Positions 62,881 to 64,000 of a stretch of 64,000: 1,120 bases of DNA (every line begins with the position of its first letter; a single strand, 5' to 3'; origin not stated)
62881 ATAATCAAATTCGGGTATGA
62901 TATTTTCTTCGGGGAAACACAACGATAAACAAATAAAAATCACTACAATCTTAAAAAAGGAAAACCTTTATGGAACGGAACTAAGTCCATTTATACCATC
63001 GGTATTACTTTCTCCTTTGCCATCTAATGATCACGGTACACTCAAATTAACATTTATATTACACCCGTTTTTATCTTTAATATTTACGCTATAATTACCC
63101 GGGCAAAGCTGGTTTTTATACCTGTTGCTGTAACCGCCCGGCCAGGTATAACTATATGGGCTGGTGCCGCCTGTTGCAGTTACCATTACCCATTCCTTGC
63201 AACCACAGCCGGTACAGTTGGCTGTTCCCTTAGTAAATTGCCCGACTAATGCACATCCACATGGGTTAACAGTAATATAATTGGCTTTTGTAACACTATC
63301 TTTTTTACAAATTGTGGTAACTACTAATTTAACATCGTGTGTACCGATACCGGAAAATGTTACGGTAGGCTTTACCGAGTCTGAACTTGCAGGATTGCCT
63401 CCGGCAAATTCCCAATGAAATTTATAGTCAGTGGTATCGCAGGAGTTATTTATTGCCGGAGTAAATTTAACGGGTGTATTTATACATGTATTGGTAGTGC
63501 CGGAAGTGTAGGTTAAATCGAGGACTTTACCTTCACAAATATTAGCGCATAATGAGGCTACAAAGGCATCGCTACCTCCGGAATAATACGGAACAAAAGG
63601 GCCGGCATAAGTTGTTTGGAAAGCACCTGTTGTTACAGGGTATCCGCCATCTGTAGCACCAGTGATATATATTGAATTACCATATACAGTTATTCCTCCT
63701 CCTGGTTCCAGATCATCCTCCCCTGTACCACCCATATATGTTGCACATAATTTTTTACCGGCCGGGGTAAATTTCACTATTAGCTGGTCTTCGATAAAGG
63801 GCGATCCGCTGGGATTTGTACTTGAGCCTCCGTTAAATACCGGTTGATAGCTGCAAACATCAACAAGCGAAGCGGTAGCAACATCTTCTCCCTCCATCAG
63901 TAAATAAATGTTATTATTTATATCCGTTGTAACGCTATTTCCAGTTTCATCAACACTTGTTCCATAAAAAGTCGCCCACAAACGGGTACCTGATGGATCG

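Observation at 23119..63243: Invariant ~70-aa cysteine-rich C-terminal module on eight secreted proteins: candidate undescribed sorting/anchoring domain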

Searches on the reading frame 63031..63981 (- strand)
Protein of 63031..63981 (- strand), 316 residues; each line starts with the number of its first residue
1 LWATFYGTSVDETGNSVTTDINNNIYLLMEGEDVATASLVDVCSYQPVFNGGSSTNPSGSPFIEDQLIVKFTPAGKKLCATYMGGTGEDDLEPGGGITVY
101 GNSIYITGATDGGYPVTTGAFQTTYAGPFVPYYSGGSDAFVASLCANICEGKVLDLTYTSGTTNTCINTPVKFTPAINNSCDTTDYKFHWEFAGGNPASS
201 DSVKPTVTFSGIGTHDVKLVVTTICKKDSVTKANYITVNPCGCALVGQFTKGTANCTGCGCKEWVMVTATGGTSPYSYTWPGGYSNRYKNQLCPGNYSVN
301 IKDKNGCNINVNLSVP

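Call 4: search_protein_families(library=pfam, proteins=[window:63031-63981:-], max_evalue=0.01)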
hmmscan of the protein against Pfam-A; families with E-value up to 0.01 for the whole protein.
window:63031-63981:- (316 aa): 2 families
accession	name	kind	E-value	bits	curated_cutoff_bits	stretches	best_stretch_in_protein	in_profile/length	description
PF00801.26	PKD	-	4.7e-05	23.7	23.5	1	167-222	13-66/80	PKD domain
PF18911.6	PKD_4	-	0.00026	21.4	27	1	161-238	10-85/85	PKD domain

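Call 5: search_protein_families(library=ncbifam, proteins=[window:63031-63981:-], max_evalue=0.01)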
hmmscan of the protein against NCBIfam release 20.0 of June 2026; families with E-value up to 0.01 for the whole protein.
window:63031-63981:- (316 aa): 0 families

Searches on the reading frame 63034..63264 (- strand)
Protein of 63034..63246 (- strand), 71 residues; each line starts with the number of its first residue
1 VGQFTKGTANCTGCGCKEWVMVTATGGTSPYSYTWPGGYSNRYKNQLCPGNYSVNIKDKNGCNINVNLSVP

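Call 6: search_protein_families(library=pfam, proteins=[window:63034-63246:-], max_evalue=10)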
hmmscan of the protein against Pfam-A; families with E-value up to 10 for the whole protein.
seq(71 aa): 1 family
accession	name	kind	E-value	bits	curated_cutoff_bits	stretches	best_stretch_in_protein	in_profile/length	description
PF13573.12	SprB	-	0.00075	19.5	28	1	22-38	19-35/37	SprB repeat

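Call 7: search_protein_families(library=ncbifam, proteins=[window:63034-63246:-], max_evalue=10)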
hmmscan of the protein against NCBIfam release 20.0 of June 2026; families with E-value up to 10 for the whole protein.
seq(71 aa): 0 families

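Call 37: predict_structure(alignment_id=A3)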
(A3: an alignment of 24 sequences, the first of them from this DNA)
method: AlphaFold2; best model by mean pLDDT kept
length: 77 residues; sequences in the alignment: 24
mean_pLDDT: 83.7   pTM: 0.68
mean pLDDT of the five models: 83.7, 83.4, 82.4, 81.8, 81.5
residues with pLDDT >= 90: 25; 70-90: 39; 50-70: 13; < 50: 0
segments of 3 or more residues with pLDDT < 50: none
pLDDT, mean of each block of 10 residues (from residue 1): 74 72 81 89 89 87 90 86
secondary structure, 60 per line:
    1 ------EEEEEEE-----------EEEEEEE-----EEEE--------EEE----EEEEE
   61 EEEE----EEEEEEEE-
elements in order: E7-13 E25-31 E37-40 E49-51 E56-64 E69-76
